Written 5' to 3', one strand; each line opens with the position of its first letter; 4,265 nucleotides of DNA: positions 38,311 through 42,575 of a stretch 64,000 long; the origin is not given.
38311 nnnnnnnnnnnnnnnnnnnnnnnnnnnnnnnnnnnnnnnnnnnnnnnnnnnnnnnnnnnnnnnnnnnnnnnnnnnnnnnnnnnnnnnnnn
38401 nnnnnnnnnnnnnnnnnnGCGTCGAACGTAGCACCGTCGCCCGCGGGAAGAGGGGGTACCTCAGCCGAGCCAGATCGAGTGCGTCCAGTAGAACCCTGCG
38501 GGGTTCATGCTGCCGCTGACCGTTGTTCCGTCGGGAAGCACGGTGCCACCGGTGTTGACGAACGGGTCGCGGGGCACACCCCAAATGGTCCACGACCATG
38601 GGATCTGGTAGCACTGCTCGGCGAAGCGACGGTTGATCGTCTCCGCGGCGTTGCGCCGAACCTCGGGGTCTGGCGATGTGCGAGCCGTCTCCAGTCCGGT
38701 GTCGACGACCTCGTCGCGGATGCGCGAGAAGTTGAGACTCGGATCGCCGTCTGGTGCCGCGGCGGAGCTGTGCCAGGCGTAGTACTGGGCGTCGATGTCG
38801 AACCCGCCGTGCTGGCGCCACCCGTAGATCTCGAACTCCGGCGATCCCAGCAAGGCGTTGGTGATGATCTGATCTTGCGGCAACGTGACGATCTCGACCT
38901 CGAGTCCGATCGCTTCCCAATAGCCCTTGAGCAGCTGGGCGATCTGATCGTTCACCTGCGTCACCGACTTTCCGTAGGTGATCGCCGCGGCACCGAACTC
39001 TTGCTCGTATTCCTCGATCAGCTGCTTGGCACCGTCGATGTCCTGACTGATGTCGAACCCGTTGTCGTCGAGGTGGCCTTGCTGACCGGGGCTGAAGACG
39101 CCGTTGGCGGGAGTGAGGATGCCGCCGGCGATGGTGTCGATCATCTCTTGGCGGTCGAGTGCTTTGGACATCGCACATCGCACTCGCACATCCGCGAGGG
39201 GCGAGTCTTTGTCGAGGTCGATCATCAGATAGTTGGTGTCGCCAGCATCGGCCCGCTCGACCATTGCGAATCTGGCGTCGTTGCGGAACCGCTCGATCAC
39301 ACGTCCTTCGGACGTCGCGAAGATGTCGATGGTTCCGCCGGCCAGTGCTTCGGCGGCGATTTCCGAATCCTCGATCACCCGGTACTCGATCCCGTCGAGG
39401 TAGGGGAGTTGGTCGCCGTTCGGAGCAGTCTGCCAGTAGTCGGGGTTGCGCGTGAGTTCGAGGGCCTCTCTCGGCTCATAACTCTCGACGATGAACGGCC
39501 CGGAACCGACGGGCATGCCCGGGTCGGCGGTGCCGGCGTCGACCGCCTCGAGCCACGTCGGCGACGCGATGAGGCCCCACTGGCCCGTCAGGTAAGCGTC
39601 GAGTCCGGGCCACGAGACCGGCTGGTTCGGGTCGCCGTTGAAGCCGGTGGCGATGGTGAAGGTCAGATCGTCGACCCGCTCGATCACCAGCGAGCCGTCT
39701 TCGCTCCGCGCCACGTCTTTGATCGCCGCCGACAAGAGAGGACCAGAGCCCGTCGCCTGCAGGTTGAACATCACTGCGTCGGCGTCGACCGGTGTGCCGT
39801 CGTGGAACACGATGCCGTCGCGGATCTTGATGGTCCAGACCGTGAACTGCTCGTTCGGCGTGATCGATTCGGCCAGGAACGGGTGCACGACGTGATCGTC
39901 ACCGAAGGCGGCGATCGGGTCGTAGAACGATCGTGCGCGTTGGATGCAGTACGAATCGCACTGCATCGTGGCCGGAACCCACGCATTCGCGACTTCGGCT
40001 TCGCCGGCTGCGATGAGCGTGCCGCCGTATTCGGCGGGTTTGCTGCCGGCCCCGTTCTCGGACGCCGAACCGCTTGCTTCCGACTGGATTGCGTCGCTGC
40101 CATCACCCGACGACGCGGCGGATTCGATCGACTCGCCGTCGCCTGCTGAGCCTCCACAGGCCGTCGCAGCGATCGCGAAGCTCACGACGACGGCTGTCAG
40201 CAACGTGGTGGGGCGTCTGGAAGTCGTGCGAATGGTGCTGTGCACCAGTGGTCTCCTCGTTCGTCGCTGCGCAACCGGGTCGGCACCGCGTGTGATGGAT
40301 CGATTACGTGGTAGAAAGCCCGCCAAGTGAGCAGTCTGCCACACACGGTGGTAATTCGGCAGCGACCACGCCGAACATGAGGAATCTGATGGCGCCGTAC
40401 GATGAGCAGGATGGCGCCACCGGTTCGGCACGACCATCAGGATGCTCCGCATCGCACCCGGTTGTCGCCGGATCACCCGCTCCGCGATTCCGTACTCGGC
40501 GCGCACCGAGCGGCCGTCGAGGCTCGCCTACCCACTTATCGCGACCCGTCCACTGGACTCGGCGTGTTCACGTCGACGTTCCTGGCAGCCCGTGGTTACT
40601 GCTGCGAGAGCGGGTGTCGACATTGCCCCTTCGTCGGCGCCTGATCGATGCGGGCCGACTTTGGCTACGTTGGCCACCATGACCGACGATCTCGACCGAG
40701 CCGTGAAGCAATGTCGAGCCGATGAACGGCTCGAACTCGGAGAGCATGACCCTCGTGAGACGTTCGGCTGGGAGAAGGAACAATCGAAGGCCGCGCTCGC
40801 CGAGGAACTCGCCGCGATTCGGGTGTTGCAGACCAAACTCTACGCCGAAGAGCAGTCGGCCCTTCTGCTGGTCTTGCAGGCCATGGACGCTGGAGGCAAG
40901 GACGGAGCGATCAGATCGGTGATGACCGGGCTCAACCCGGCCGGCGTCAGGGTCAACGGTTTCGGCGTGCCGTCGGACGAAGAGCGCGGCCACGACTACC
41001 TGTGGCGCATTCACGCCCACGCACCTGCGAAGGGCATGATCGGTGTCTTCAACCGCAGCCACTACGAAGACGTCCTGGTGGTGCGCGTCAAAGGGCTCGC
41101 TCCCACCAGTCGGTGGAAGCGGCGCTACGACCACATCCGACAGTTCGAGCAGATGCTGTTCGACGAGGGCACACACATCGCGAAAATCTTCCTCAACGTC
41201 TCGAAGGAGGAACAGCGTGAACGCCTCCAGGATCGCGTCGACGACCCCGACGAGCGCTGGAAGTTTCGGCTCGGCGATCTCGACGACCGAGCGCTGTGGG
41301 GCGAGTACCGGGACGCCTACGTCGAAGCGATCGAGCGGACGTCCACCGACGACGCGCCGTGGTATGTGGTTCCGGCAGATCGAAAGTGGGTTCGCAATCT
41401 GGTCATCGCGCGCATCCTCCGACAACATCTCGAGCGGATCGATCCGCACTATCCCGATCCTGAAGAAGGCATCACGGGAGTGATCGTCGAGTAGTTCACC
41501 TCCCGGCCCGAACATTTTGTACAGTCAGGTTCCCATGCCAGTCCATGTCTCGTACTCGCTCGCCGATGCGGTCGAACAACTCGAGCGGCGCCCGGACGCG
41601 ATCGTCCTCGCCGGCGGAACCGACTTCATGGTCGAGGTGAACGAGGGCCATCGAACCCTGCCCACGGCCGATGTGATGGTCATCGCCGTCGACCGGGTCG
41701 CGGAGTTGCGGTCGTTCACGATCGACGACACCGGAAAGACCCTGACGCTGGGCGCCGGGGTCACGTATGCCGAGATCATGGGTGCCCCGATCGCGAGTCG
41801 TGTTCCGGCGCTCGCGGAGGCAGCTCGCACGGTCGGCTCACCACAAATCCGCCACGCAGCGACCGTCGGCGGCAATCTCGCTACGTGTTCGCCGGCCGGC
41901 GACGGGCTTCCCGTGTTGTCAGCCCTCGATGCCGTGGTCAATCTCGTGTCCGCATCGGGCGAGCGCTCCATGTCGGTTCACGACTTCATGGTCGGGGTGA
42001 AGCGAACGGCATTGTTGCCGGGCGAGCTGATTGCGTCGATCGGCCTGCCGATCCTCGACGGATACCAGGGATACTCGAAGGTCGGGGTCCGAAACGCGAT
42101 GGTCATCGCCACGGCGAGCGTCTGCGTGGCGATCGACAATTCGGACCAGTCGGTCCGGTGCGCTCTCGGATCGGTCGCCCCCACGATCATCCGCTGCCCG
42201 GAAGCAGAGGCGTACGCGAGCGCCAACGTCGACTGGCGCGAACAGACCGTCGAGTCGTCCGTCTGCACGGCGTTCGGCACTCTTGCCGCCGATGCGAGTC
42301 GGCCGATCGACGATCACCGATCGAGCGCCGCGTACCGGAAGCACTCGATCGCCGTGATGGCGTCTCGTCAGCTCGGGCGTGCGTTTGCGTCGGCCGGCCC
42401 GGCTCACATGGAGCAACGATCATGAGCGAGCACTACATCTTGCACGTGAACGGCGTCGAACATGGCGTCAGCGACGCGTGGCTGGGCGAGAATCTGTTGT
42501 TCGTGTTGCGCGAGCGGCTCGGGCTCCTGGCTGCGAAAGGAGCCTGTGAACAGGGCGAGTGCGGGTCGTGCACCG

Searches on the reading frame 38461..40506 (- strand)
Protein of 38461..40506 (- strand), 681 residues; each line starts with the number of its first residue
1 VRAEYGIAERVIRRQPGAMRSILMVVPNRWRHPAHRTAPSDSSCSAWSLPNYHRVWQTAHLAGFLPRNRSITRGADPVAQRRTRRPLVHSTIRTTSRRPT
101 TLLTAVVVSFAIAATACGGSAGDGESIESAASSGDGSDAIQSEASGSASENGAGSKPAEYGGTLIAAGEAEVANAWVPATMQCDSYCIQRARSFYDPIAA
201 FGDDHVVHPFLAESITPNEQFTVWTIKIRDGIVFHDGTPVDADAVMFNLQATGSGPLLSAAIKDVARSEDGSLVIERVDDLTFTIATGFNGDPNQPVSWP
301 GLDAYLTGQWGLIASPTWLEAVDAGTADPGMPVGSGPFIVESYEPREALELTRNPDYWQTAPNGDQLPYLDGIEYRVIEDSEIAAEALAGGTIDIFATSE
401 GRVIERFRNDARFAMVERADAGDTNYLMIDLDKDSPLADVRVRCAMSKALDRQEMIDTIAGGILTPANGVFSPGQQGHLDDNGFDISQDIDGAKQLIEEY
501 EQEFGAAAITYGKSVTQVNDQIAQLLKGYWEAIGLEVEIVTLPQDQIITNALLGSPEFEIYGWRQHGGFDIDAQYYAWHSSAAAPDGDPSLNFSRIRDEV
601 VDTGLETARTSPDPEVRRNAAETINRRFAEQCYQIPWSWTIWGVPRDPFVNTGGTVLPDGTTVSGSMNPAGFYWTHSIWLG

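Call 7: search_protein_families(library=pfam, proteins=[window:38461-40506:-], max_evalue=0.01)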
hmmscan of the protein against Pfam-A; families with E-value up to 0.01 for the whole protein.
window:38461-40506:- (681 aa): 1 family
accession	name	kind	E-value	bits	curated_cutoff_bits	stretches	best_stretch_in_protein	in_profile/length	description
PF00496.27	SBP_bac_5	-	3.8e-61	207.7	32.4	1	207-581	2-363/368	Bacterial extracellular solute-binding proteins, family 5 Middle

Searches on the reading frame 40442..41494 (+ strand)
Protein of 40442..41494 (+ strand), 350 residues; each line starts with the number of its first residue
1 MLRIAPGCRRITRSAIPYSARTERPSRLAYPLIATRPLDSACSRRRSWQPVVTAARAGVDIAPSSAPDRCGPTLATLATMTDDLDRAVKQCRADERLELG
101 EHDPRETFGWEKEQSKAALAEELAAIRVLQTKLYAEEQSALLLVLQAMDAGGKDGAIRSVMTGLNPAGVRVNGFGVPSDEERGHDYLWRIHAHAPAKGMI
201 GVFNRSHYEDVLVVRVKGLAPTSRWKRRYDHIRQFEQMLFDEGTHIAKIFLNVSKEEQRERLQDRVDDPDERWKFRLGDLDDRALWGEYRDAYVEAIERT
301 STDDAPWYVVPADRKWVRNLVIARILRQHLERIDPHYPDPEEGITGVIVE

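Call 18: search_protein_families(library=pfam, proteins=[window:40442-41494:+], max_evalue=0.001)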
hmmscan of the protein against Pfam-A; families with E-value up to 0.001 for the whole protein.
window:40442-41494:+ (350 aa): 1 family
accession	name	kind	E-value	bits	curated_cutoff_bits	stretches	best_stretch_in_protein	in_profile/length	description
PF03976.20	PPK2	-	6.7e-74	248.7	22.3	1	111-333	3-224/229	Polyphosphate kinase 2 (PPK2)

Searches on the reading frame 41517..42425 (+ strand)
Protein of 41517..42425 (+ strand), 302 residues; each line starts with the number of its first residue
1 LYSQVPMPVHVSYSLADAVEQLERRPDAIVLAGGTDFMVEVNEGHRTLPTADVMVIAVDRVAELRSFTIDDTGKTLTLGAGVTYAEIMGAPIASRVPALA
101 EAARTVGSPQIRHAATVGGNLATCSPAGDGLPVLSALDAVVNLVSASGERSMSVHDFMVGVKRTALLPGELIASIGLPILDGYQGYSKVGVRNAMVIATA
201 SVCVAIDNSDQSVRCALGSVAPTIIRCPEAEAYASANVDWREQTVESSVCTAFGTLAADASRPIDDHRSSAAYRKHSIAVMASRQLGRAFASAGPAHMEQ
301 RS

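Call 19: search_protein_families(library=pfam, proteins=[window:41517-42425:+], max_evalue=0.001)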
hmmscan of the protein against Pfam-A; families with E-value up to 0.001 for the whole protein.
window:41517-42425:+ (302 aa): 2 families
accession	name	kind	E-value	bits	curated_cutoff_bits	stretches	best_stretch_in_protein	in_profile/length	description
PF00941.27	FAD_binding_5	-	2.9e-41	141.5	27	1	12-178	8-168/170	FAD binding domain in molybdopterin dehydrogenase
PF03450.22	CO_deh_flav_C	-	6.9e-10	39.4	25.5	1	189-286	5-99/102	CO dehydrogenase flavoprotein C-terminal domain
